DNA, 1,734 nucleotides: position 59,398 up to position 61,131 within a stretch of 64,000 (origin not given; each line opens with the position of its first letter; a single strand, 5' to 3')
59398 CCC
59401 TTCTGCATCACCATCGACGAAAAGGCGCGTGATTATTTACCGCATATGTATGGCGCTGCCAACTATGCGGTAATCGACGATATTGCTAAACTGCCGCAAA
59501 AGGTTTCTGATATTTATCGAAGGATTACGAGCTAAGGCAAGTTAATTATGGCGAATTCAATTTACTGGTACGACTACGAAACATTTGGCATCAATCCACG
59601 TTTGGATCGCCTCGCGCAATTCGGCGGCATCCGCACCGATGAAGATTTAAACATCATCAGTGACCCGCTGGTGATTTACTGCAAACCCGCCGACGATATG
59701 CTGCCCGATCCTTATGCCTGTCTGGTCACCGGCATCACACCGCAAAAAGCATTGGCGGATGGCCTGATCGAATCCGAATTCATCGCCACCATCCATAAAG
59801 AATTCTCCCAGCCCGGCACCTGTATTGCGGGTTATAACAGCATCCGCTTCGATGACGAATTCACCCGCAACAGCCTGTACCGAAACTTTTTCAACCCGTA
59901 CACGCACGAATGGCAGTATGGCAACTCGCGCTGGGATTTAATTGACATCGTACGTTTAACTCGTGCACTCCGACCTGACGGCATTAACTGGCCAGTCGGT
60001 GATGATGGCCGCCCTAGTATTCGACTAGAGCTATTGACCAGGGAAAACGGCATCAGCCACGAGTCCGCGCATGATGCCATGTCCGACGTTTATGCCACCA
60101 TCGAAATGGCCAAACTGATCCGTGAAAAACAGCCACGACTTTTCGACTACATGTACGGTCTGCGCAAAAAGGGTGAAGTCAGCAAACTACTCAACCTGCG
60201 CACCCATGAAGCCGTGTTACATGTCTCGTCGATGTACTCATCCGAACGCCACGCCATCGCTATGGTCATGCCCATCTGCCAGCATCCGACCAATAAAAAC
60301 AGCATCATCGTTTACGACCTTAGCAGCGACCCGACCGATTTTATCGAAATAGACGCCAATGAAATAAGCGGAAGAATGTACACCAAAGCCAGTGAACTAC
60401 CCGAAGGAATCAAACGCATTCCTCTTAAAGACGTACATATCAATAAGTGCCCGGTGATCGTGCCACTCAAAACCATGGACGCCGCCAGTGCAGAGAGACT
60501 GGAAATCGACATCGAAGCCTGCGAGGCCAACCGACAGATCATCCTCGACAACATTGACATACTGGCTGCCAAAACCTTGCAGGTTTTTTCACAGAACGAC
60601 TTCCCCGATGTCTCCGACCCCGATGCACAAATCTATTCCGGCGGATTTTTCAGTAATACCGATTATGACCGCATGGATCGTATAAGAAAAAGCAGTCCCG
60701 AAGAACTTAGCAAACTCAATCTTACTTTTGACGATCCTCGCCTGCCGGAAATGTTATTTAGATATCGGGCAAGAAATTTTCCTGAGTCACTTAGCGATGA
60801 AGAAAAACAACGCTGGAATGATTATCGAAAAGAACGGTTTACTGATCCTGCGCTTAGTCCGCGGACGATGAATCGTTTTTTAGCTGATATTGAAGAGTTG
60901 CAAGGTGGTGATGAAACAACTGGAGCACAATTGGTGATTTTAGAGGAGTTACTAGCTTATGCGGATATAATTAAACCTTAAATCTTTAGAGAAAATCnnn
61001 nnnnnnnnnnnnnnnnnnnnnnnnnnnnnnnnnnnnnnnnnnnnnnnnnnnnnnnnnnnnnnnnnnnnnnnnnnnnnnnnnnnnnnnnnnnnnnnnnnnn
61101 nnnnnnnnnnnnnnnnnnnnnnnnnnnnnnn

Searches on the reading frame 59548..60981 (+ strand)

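Call 61: search_protein_families(library=pfam, proteins=[window:59548-60981:+], max_evalue=0.00001)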
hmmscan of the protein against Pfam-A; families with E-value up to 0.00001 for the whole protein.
window:59548-60981:+ (477 aa): 2 families
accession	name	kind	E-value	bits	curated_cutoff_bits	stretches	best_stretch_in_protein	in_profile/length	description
PF08411.15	Exonuc_X-T_C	-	2.5e-96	322.4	27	1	206-472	1-267/269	Exonuclease C-terminal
PF00929.31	RNase_T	-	7.3e-25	88.9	24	1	7-186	2-162/164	Exonuclease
